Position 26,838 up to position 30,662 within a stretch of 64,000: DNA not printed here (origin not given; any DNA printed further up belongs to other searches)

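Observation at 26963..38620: Helicase-methylase-ATPase defence-type operon with two non-standard additions: an XRE-HTH fused to the SNF2/DUF3883 helicase and a fourth, Fic-domain gene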

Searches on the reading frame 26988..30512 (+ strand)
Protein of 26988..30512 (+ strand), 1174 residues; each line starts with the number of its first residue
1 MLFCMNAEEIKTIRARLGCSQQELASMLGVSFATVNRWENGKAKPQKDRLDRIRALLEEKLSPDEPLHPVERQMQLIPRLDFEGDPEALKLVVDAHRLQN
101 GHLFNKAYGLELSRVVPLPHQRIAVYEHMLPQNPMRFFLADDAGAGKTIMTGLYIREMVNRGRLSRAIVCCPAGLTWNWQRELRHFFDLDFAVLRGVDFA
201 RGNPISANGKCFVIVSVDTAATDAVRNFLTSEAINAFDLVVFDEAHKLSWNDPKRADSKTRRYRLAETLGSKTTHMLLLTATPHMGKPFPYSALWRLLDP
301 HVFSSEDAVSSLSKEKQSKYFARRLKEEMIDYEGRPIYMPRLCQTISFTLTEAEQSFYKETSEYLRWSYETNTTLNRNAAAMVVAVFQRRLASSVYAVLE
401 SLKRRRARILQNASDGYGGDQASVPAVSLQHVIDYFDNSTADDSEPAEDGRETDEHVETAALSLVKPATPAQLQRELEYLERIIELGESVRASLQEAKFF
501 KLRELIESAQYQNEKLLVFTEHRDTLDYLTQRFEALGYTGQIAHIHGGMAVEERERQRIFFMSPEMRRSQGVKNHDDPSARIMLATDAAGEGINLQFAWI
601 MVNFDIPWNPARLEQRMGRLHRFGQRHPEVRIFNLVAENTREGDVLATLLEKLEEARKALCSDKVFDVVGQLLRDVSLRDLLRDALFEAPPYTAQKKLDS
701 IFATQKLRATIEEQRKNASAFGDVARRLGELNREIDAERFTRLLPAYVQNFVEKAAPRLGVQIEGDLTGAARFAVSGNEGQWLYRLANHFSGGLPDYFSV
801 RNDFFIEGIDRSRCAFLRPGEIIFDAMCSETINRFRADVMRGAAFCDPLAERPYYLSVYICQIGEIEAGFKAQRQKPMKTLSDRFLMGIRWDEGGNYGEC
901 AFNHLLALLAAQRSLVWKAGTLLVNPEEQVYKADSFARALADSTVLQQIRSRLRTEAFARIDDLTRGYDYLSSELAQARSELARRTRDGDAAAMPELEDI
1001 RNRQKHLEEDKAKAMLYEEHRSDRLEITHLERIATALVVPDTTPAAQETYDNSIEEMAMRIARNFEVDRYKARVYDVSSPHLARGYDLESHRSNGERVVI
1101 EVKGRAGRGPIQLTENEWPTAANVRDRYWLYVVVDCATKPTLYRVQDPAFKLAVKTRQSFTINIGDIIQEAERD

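Call 3: search_protein_families(library=pfam, proteins=[window:26988-30512:+], max_evalue=0.01)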
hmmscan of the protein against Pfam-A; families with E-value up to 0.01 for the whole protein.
window:26988-30512:+ (1174 aa): 13 families
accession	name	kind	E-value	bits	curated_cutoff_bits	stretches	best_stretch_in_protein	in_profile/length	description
PF00271.37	Helicase_C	-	7.1e-19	68.5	23.5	1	498-624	2-110/110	Helicase conserved C-terminal domain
PF13020.12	NOV_C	-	5.6e-18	65.2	22.1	1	1055-1144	2-90/91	Protein NO VEIN, C-terminal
PF00176.29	SNF2-rel_dom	-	1.1e-12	48.2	24.9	1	138-330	21-214/290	SNF2-related domain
PF01381.28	HTH_3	-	8e-12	45.4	23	1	10-58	1-49/55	Helix-turn-helix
PF04851.21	ResIII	-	2.6e-10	40.9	22.5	1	117-284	4-163/164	Type III restriction enzyme, res subunit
PF00270.35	DEAD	-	2.6e-07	31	26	1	129-284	12-161/167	DEAD/DEAH box helicase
PF13560.12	HTH_31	-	5.8e-07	30.2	27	1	8-54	4-51/64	Helix-turn-helix domain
PF20432.4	Xre-like-HTH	-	0.00016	22.4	25.8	1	10-52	15-52/63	Antitoxin Xre-like helix-turn-helix domain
PF15731.11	MqsA_antitoxin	-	0.00017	22.2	30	1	6-49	70-113/131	Antitoxin component of bacterial toxin-antitoxin system, MqsA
PF13443.12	HTH_26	-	0.00046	20.8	22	0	10-55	2-48/63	Cro/C1-type HTH DNA-binding domain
PF22590.2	Cas3-like_C_2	-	0.00072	20.2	27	1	531-623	20-104/106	CRISPR-associated nuclease/helicase Cas3, C-terminal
PF12844.13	HTH_19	-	0.0047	17.2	30.2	0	8-57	2-51/64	Helix-turn-helix domain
PF13545.12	HTH_Crp_2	-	0.007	16.8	27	0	14-37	18-41/70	Crp-like helix-turn-helix domain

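Call 4: search_protein_families(library=padloc, proteins=[window:26988-30512:+], max_evalue=0.01)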
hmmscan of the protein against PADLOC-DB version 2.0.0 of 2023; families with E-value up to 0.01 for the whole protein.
window:26988-30512:+ (1174 aa): 67 families (the best 25 are shown)
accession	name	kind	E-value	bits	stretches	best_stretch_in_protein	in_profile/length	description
PDLC00659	HmaA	-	1.1e-151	505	1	81-1172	69-1170/1176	SNF2 helicase / DEAD-box helicase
PDLC02620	DrmD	-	8.2e-100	333.2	1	104-675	87-628/1060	DrmD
PDLC02621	DrmD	-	6e-95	317.4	1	136-671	140-676/1040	DrmD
PDLC02500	BrxHI|BrxHII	-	6.7e-86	287.7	1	112-725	86-670/933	BrxHI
PDLC02504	BrxHI|BrxHII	-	2.3e-82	275.4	1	92-763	85-718/971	BrxHII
PDLC02572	DrmA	-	3.2e-66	222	1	137-649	138-646/1043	DrmA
PDLC02633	DrmD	-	4.3e-59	198.3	1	136-638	144-643/839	DrmD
PDLC02632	DrmD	-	1.2e-58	197.2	1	137-643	143-644/662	DrmD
PDLC02619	DrmD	-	2.8e-53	179.3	1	136-654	52-564/872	DrmD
PDLC02624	DrmD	-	5.5e-46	155.3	1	155-639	2-481/652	DrmD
PDLC02623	DrmD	-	7.1e-44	147.8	2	344-676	404-676/1040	DrmD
PDLC02634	DrmD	-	2e-43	146.3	1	108-673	82-630/900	DrmD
PDLC02840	DpdE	-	1.3e-35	121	2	118-309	160-327/1091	DpdE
PDLC02193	PLD_Helicase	-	8.7e-32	108.2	2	454-656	633-830/905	-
PDLC02843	DpdE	-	1.1e-31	107.7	2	119-309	161-323/1091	DpdE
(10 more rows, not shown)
